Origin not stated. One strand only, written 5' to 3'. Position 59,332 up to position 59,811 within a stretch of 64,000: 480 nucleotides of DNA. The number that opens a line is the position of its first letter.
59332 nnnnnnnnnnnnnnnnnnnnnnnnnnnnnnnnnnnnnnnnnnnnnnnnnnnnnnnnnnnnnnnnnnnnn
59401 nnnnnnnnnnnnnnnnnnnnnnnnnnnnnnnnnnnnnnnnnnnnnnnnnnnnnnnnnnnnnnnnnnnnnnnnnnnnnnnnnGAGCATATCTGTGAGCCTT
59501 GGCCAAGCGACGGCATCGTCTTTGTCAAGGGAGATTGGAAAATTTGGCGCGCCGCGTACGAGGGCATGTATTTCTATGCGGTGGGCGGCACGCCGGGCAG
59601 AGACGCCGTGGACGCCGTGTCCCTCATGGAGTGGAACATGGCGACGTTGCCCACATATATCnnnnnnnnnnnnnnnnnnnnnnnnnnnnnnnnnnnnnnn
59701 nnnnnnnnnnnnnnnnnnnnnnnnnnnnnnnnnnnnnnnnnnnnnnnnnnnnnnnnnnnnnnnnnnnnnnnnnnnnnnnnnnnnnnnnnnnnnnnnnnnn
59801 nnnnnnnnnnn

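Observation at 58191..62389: An unassigned ~55-aa module repeated at least 10 times across three consecutive proteins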

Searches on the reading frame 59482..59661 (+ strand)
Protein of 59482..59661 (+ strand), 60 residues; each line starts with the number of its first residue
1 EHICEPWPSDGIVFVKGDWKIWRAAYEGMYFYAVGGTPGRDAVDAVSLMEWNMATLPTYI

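Call 18: search_protein_representatives(alignment_id=A1)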
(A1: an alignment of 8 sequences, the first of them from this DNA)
Query: 8 sequences, 57 profile positions. Proteins with E-value up to 0.001 (for the whole library): 57; up to 1e-10: 41; up to 1e-30: 3. The best 57 are listed.
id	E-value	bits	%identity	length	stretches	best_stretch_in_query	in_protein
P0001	3.0e-86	299.6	-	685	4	1-56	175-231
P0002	1.6e-73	258.9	-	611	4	1-56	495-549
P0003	6.6e-45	167.3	-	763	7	4-55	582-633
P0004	2.7e-30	120.5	-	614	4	2-54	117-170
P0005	7.3e-30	119.1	-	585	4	3-54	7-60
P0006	1.1e-27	112.1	-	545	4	5-56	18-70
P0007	3.3e-23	97.8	-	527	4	5-53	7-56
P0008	3.3e-22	94.6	-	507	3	3-53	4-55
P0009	1.8e-21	92.2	-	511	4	3-54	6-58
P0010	9.3e-21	89.9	-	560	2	5-56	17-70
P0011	1.5e-20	89.3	-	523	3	5-53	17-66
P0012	4.6e-20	87.7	-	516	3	2-53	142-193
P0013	4.9e-20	87.6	-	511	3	7-56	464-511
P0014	7.0e-20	87.1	-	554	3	5-56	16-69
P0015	2.4e-19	85.4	-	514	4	5-53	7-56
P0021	3.7e-17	78.4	-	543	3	1-55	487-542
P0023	6.4e-17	77.6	-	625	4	2-55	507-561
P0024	1.2e-16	76.8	-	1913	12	17-40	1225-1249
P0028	1.8e-15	73.0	-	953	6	5-34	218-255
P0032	1.8e-14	69.8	-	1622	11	10-47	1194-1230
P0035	3.6e-13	65.6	-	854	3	3-56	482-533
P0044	2.9e-09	53.1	-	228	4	21-56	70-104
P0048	3.7e-08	49.6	-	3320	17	16-41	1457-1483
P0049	3.9e-08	49.5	-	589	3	2-54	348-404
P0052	1.0e-06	45.0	-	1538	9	10-38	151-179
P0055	7.5e-04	35.8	-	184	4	6-15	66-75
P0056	7.8e-04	35.7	-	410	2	3-55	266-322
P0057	9.3e-04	35.5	-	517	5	35-55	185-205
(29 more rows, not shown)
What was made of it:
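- Tried and rejected: The exhaustive HMMER search was needed (call 18). Seven of the 57 hits of call 18 were rejected: P0024, P0028, P0032, P0048, P0052, P0055 and P0057.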

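Call 29: search_solved_structures(query=A3, max_evalue=10, show_alignments=2)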
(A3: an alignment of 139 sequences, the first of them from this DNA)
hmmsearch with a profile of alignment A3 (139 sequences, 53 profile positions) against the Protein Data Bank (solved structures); distinct sequences matched with E-value up to 10: 4.
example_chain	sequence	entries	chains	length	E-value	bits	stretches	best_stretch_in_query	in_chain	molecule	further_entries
6r3e_A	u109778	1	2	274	0.0025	21.1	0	33-50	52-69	DNA (cytosine-5)-methyltransferase 3B,DNA (cytosine-5)-methyltransferase 3B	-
1x60_A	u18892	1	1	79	0.21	14.9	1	21-45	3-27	Sporulation-specific N-acetylmuramoyl-L-alanine amidase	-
4krt_A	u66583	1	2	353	0.23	14.8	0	26-43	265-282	Autolytic lysozyme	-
6o6q_A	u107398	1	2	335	1.1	12.6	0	9-28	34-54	Casein kinase 2 catalytic subunit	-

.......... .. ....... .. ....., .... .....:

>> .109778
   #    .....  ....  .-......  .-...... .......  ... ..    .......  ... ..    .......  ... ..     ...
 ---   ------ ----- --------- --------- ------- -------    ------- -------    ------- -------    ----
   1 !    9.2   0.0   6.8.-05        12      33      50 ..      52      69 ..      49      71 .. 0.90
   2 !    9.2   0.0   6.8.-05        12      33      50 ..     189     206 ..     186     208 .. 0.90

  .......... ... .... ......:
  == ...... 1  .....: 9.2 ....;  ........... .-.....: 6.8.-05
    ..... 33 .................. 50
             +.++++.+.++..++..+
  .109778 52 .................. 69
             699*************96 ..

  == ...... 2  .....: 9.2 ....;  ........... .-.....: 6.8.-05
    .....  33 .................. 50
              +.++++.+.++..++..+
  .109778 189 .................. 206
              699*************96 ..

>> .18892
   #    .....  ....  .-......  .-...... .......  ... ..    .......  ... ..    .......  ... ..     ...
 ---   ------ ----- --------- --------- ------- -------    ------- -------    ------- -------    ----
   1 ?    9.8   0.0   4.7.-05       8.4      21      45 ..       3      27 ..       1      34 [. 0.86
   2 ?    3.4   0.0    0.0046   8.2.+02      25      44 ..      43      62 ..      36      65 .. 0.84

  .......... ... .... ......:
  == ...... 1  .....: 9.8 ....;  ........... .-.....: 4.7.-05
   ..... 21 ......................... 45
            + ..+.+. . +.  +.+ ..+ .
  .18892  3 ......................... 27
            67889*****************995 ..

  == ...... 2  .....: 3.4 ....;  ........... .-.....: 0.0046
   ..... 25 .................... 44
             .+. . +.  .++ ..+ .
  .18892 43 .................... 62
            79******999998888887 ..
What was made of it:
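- On SH3-like small beta-barrel fold: The PDB profile search shows only a 9-bit partial PWWP match (call 29).
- There is a 9-bit partial match to the DNMT3B PWWP domain (call 29). The PWWP hit reaches E = 0.0025 only because the deposited chain contains the sequence twice (call 29).
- Tried and rejected: It is 9 bits per stretch, and the E-value is inflated because the chain contains the sequence twice (call 29).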

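Call 30: search_protein_families(library=pfam, alignment_id=A3, max_evalue=1)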
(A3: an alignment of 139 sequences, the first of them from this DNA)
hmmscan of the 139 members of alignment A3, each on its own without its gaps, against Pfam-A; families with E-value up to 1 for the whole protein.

A. member 1, seq(60 aa): 0 families

B. families by the number of members that match (of 139 scanned): 30 families (the first 25 are shown)
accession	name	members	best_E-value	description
PF12636.12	DUF3781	1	0.0051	Protein of unknown function (DUF3781)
PF17954.7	Pirin_C_2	1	0.014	Quercetinase C-terminal cupin domain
PF16569.11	GramPos_pilinBB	1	0.014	Gram-positive pilin backbone subunit 2, Cna-B-like domain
PF04913.17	Baculo_Y142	1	0.018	Baculovirus Y142 protein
PF23614.1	DUF7141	1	0.024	Domain of unknown function (DUF7141)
PF01473.26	Choline_bind_1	1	0.044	Putative cell wall binding repeat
PF16376.10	fragilysinNterm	1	0.054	N-terminal domain of fragilysin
PF09857.14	YjhX_toxin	1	0.056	Putative toxin of bacterial toxin-antitoxin pair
PF08923.16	MAPKK1_Int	1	0.062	Mitogen-activated protein kinase kinase 1 interacting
PF21743.3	PTM_DIR17_Tudor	1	0.063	PTM/DIR17-like, Tudor domain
PF12606.13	RELT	1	0.065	Tumour necrosis factor receptor superfamily member 19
PF19561.4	DUF6083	1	0.07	Family of unknown function (DUF6083)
PF11225.14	DUF3024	1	0.086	Domain of unknown function (DUF3024)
PF24232.1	DUF7445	1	0.092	Family of unknown function (DUF7445)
PF08789.15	PBCV_basic_adap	1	0.092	PBCV-specific basic adaptor domain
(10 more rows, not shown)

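Call 31: predict_structure(alignment_id=A3)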
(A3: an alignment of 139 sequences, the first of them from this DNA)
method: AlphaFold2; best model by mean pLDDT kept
length: 60 residues; sequences in the alignment: 139
mean_pLDDT: 95.3   pTM: 0.80
mean pLDDT of the five models: 95.3, 95.2, 94.5, 94.2, 94.2
residues with pLDDT >= 90: 55; 70-90: 3; 50-70: 2; < 50: 0
segments of 3 or more residues with pLDDT < 50: none
pLDDT, mean of each block of 10 residues (from residue 1): 92 97 97 97 98 91
secondary structure, 60 per line:
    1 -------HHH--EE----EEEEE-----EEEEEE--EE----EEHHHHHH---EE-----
elements in order: E19-23 E29-34 H45-50
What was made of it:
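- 59494..59646 (+): Module copy B2 (aa 179-229), R1 type, the best-conserved copy. The AlphaFold2 model of aa 175-234 has pLDDT 95.3 (call 31).
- The module folds as an independent domain (pLDDT 95.3, call 31). The AlphaFold model has pLDDT 95 (call 31).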

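Call 33: fold_search(model_id=the predicted structure, library=pdb)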
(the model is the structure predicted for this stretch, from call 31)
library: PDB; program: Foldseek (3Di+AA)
matches with E <= 10: 225; with E <= 0.001: 0
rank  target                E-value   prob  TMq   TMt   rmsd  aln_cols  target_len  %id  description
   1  6rd4_7                9.7e-01  0.15  0.33  0.14   7.5        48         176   21  CryoEM structure of Polytomella F-ATP synthase, Full dimer, composite map (released 2019-07-03)
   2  8elf_A                1.0e+00  0.20  0.34  0.07   3.8        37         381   11  Structure of Get3d, a homolog of Get3, from Arabidopsis thaliana (released 2023-05-03)
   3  3d5l_A                1.2e+00  0.47  0.47  0.15   6.8        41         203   20  Crystal structure of regulatory protein RecX (released 2008-06-10)
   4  8elf_B                1.5e+00  0.16  0.34  0.07   3.7        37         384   11  Structure of Get3d, a homolog of Get3, from Arabidopsis thaliana (released 2023-05-03)
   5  3tw6_C                1.5e+00  0.05  0.22  0.02   6.0        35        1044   26  Structure of Rhizobium etli pyruvate carboxylase T882A with the allosteric activator, acetyl coenzyme-A (released 2011-10-19)
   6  2dnu_MODEL_1_A        1.6e+00  0.09  0.34  0.30  10.1        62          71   19  Solution structure of RSGI RUH-061, a SH3 domain from human (released 2006-10-26)
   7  4jx4_B                1.7e+00  0.05  0.21  0.04   6.0        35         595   26  Structure of the carboxyl transferase domain from Rhizobium etli pyruvate carboxylase (released 2013-05-29)
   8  1qkx                  1.9e+00  0.12  0.33  0.34   4.6        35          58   20  Alpha-spectrin Src Homology 3 domain, N47A mutant in the distal loop. (released 2000-12-15)
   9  4jx4_D                1.9e+00  0.04  0.21  0.04   6.0        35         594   26  Structure of the carboxyl transferase domain from Rhizobium etli pyruvate carboxylase (released 2013-05-29)
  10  4jx4_A                1.9e+00  0.04  0.21  0.04   6.0        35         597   26  Structure of the carboxyl transferase domain from Rhizobium etli pyruvate carboxylase (released 2013-05-29)
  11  4mfe_B                2.0e+00  0.04  0.21  0.04   6.0        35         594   26  Structure of the carboxyl transferase domain from Rhizobium etli pyruvate carboxylase with 3-hydroxypyruvate (released 2013-11-13)
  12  4jx5_B                2.3e+00  0.04  0.22  0.04   6.0        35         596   26  Structure of the carboxyl transferase domain from Rhizobium etli pyruvate carboxylase with pyruvate (released 2013-05-29)
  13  5fwb                  2.4e+00  0.11  0.33  0.33   4.5        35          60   23  Human Spectrin SH3 domain D48G, E7F, K60F (released 2016-12-28)
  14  4jx4_C                2.4e+00  0.04  0.21  0.04   6.0        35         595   26  Structure of the carboxyl transferase domain from Rhizobium etli pyruvate carboxylase (released 2013-05-29)
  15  2kpi_MODEL_1_A        2.4e+00  0.03  0.20  0.20   6.4        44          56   18  Solution NMR structure of Streptomyces coelicolor SCO3027 modeled with Zn+2 bound, Northeast Structural Genomi (released 2010-02-02)
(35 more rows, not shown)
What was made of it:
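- On SH3-like small beta-barrel fold: The best hit overall has E = 0.97 (call 33).
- Closest known: SH3-like small beta-barrels. Same: The weak Foldseek neighbours are enriched in such domains (call 33).
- The strand order and the weak Foldseek neighbours (SH3, integrase C-terminal domain, Tudor/Agenet) belong to small barrels that often bind nucleic acids (calls 31, 33). Several of the weak Foldseek neighbours are SH3 or SH3-like domains (call 33).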

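Call 38: find_encoding_contigs(protein=P0023, flank=10000, max_places=3)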
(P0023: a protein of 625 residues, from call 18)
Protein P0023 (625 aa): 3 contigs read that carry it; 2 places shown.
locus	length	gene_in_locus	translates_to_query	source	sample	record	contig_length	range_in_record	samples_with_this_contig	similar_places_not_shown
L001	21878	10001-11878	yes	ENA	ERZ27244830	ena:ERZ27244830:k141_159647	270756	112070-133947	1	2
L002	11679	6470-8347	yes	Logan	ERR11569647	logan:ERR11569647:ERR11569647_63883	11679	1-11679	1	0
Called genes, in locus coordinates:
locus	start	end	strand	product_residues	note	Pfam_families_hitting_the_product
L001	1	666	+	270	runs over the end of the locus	PF16227:DUF4886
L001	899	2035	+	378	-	PF00149:Metallophos, PF12850:Metallophos_2 (weak), PF12320:SbcD_C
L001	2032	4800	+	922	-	PF02463:SMC_N (weak), PF13476:AAA_23, PF13555:AAA_29 (weak), PF13558:SbcC_Walker_B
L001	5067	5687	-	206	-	PF13489:Methyltransf_23, PF13847:Methyltransf_31, PF08241:Methyltransf_11, PF08242:Methyltransf_12, PF13649:Methyltransf_25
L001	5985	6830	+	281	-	-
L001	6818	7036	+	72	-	-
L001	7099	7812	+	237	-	PF00092:VWA (faint), PF13519:VWA_2 (weak), PF25106:VWA_4 (faint)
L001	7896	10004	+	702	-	-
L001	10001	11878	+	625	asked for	PF06293:Kdo (weak), PF00069:Pkinase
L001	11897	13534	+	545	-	-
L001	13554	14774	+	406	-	-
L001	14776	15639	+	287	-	PF02342:TerD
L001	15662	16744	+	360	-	-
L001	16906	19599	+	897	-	-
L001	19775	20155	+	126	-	PF01325:Fe_dep_repress, PF12802:MarR_2 (weak), PF02742:Fe_dep_repr_C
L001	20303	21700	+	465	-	PF00171:Aldedh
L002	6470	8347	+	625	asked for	PF06293:Kdo (weak), PF00069:Pkinase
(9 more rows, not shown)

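Call 39: find_encoding_contigs(protein=P0003, flank=10000, max_places=2)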
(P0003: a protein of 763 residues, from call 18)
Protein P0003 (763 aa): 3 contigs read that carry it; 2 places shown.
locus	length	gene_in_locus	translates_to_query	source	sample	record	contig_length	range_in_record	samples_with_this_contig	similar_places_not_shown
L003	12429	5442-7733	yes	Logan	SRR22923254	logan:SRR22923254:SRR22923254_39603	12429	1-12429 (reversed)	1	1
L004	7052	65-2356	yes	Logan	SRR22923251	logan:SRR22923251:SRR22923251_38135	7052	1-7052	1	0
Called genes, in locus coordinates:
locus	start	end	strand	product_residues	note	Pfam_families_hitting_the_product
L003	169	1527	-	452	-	PF13676:TIR_2 (weak), PF13489:Methyltransf_23, PF13649:Methyltransf_25, PF13847:Methyltransf_31, PF08241:Methyltransf_11, PF08242:Methyltransf_12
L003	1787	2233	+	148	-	PF01281:Ribosomal_L9_N, PF03948:Ribosomal_L9_C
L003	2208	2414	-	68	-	-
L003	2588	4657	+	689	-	-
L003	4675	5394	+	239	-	-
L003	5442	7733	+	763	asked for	PF00069:Pkinase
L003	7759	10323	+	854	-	PF00069:Pkinase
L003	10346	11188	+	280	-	-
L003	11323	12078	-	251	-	PF00072:Response_reg, PF08769:Spo0A_C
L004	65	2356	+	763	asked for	PF00069:Pkinase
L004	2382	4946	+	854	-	PF00069:Pkinase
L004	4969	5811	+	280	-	-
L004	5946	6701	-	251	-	PF00072:Response_reg, PF08769:Spo0A_C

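Call 40: find_encoding_contigs(protein=P0035, flank=10000, max_places=2)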
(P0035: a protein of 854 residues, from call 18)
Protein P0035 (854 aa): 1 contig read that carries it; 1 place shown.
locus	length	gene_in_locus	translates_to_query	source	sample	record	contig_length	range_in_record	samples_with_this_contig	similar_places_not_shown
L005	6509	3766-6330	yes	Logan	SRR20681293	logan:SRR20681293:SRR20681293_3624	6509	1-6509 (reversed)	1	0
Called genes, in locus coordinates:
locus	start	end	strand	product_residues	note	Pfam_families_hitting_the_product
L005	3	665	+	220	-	?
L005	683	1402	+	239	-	-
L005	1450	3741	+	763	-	PF00069:Pkinase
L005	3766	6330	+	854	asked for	PF00069:Pkinase, PF06293:Kdo (faint)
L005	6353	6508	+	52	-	?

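Call 41: find_encoding_contigs(protein=P0021, flank=10000, max_places=2)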
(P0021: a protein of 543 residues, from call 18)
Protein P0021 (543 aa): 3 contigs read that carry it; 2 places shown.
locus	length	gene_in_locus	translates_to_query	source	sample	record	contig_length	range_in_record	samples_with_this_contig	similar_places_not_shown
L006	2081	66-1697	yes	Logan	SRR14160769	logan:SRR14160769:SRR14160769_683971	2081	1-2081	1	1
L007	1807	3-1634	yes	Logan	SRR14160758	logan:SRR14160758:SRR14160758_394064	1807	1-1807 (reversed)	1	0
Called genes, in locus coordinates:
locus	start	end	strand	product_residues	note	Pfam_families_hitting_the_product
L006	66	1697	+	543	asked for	PF00069:Pkinase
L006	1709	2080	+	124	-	?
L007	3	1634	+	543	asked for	PF00069:Pkinase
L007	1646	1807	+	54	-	?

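Call 55: fold_search(model_id=the predicted structure, library=viral)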
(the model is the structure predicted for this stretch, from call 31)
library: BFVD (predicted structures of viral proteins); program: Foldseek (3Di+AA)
matches with E <= 10: 685; with E <= 0.001: 0
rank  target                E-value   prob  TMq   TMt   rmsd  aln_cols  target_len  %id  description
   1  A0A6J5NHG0            3.9e-01  0.51  0.44  0.33   4.0        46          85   13  Uncharacterized protein [uncultured Caudovirales phage]
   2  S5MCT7                4.4e-01  0.54  0.39  0.39   3.4        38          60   16  Uncharacterized protein [Sinorhizobium phage phiM12]
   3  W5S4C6                4.4e-01  0.38  0.37  0.29   3.8        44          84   18  Uncharacterized protein [Pithovirus sibericum]
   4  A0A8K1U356            5.0e-01  0.72  0.45  0.05   1.7        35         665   23  Serine protease [Riboviria sp.]
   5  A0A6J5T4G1            5.0e-01  0.23  0.32  0.07   8.3        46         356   17  Uncharacterized protein [uncultured Caudovirales phage]
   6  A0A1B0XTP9            5.4e-01  0.23  0.34  0.31   4.3        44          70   20  (no name in the UniProt tables at hand)
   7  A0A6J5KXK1            5.7e-01  0.30  0.41  0.33   4.9        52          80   10  Uncharacterized protein [uncultured Caudovirales phage]
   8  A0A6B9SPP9            6.5e-01  0.16  0.33  0.12   4.1        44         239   14  (no name in the UniProt tables at hand)
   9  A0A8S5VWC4            7.0e-01  0.18  0.36  0.11   4.4        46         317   13  (no name in the UniProt tables at hand)
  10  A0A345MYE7            7.9e-01  0.21  0.37  0.21   5.2        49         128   18  (no name in the UniProt tables at hand)
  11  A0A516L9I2            7.9e-01  0.18  0.35  0.30   4.4        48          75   17  (no name in the UniProt tables at hand)
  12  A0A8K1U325            8.5e-01  0.51  0.45  0.05   3.5        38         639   29  Serine protease (Fragment) [Riboviria sp.]
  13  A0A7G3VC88            9.1e-01  0.38  0.43  0.06   3.6        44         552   11  Uncharacterized protein [Arthrobacter phage Bumble]
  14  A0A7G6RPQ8            9.1e-01  0.28  0.41  0.41   3.6        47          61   19  (no name in the UniProt tables at hand)
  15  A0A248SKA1            9.1e-01  0.14  0.31  0.21   5.1        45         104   13  (no name in the UniProt tables at hand)
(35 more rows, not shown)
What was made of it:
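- The best Foldseek E-values are 0.97 against the PDB and 0.39 against BFVD, with TM of 0.47 or less (calls 33, 55).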

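Call 56: find_encoding_contigs(protein=P0004, flank=10000, max_places=2)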
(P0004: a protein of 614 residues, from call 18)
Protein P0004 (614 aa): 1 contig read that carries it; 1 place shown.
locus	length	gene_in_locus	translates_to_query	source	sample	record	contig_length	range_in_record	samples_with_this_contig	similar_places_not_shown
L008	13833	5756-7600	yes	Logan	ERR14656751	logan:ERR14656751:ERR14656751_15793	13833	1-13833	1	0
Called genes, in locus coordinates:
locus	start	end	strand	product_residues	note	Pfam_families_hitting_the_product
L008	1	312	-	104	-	?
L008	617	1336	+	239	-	PF00092:VWA (weak), PF25106:VWA_4 (weak)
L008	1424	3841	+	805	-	-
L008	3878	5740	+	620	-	PF00069:Pkinase, PF06293:Kdo (weak)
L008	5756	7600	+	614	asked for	-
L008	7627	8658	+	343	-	-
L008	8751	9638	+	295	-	PF15616:TerY_C (weak), PF05762:VWA_CoxE (faint), PF00092:VWA, PF13519:VWA_2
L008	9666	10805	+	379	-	-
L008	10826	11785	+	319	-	PF02342:TerD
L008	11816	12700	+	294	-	PF00092:VWA, PF13519:VWA_2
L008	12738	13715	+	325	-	PF02275:CBAH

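Call 57: find_encoding_contigs(protein=P0010, flank=10000, max_places=2)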
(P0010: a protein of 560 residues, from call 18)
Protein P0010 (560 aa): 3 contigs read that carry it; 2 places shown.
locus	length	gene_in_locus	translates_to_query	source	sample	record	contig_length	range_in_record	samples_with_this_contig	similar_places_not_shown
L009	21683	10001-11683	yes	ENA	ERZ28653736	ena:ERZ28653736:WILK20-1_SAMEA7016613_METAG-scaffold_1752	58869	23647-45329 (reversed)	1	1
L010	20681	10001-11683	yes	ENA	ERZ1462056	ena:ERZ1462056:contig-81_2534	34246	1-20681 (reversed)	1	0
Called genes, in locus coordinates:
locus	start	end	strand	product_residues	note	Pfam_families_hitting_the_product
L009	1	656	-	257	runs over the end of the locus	-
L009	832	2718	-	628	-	-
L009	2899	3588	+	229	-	-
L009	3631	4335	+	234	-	-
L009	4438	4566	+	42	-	-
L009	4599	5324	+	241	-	PF25106:VWA_4 (weak)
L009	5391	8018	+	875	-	-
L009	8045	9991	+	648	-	PF00069:Pkinase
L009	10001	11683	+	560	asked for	-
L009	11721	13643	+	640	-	-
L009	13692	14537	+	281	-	PF02342:TerD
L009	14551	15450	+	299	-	PF00092:VWA, PF05762:VWA_CoxE (weak), PF13519:VWA_2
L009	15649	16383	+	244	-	PF02592:Vut_1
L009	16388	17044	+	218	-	PF00106:adh_short, PF13561:adh_short_C2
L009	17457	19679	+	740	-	PF00496:SBP_bac_5, PF27766:UCP032899 (faint)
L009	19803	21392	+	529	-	PF00528:BPD_transp_1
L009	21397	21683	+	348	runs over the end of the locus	PF12911:OppC_N (weak), PF00528:BPD_transp_1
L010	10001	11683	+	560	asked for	-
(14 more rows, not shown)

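Call 62: find_related_loci(query=A6, collection=genome_contigs, flank=10000)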
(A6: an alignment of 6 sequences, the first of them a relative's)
Query A6 (611 aa) in genome_contigs; peptide patterns used: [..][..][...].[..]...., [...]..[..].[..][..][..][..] (x = any residue, [..] = any of these).
83 stretches matched a pattern; 8 encode a relative of the query (tblastn E <= 1e-3); 8 distinct loci.
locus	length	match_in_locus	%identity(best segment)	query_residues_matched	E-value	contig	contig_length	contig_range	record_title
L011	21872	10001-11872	40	1-611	4e-133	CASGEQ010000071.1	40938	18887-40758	uncultured Firmicutes bacterium isolate CO.A31.metabat-bins.163 genome assembly, contig: CO.A31.metabat-bins.163.fa_k141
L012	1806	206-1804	39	1-527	2e-124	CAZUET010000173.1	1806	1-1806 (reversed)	MAG TPA_asm: uncultured Christensenellaceae bacterium isolate SRP350583_co2_557 genome assembly, contig: NODE_89713_leng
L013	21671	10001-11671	36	1-548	4e-105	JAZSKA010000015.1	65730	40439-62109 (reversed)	MAG: Christensenellaceae bacterium isolate T1900044563_TS20190029.MAGScoT_cleanbin_000016 SGB_375_k141_614245, whole gen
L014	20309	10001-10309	28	163-294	2e-9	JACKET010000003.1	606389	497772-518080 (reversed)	MAG: Alphaproteobacteria bacterium isolate HK-STAS-MYXO-41 HK-STAS-MYXO-41_3, whole genome shotgun sequence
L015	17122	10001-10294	26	158-278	2e-8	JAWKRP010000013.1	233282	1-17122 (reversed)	MAG: Myxococcota bacterium isolate ABC1.164 ABC1.164.fa-13, whole genome shotgun sequence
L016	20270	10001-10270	26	175-293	2e-7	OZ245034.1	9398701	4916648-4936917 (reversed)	MAG: Myxococcota bacterium isolate df3dd314-b992-411f-bde6-f70e75f61a8f genome assembly, chromosome: 1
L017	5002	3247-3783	28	159-344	1e-6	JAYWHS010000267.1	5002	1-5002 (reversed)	MAG: Kofleriaceae bacterium isolate GLR80_GL56_UP_1_concoct_69 GLR80_GL56_UP_1_concoct_69_266, whole genome shotgun sequ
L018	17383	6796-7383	26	153-379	9e-6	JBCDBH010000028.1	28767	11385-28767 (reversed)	MAG: Acidobacteriota bacterium isolate P01_F01_bin.79 k141_753784_length_28767_cov_9.3627, whole genome shotgun sequence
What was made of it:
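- Closest known: TerY-P. Different: The operon is known so far only from Christensenellaceae-like Clostridia (call 62).
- Tried and rejected: The kinase alignment worked (call 62).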

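Call 66: find_homologous_proteins(query=A3, max_evalue=0.001)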
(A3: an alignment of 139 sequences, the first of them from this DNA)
Query A3 (139 sequences): 55 candidates shared short words with the query, none scored E <= 0.001.
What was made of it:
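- Tried and rejected: A search with the module alignment through the same word-indexed tool found nothing (call 66), so that tool is too insensitive for this short domain.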

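Call 71: search_protein_families(library=pfam, proteins=[P0049, P0056, L009:11721-13643:+, L001:13554-14774:+, L008:7627-8658:+, L001:16906-19599:+, L001:15662-16744:+, L003:10346-11188:+, L003:4675-5394:+, L001:5985-6830:+], max_evalue=0.01)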
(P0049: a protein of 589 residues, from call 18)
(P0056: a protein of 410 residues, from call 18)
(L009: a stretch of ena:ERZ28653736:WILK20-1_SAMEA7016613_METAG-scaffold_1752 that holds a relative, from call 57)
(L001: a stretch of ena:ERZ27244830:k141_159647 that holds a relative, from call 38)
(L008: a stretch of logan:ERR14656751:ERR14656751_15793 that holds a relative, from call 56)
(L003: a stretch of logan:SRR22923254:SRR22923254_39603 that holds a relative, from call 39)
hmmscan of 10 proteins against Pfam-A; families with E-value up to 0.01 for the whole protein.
P0049 (589 aa): 1 family
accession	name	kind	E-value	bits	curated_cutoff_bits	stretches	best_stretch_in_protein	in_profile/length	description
PF01442.23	Apolipoprotein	-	4.2e-05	23.8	90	1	164-281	36-153/190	Apolipoprotein A1/A4/E domain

P0056 (410 aa): 0 families

L009:11721-13643:+ (640 aa): 0 families

L001:13554-14774:+ (406 aa): 0 families

L008:7627-8658:+ (343 aa): 0 families

L001:16906-19599:+ (897 aa): 0 families

L001:15662-16744:+ (360 aa): 0 families

L003:10346-11188:+ (280 aa): 0 families

L003:4675-5394:+ (239 aa): 0 families

L001:5985-6830:+ (281 aa): 0 families
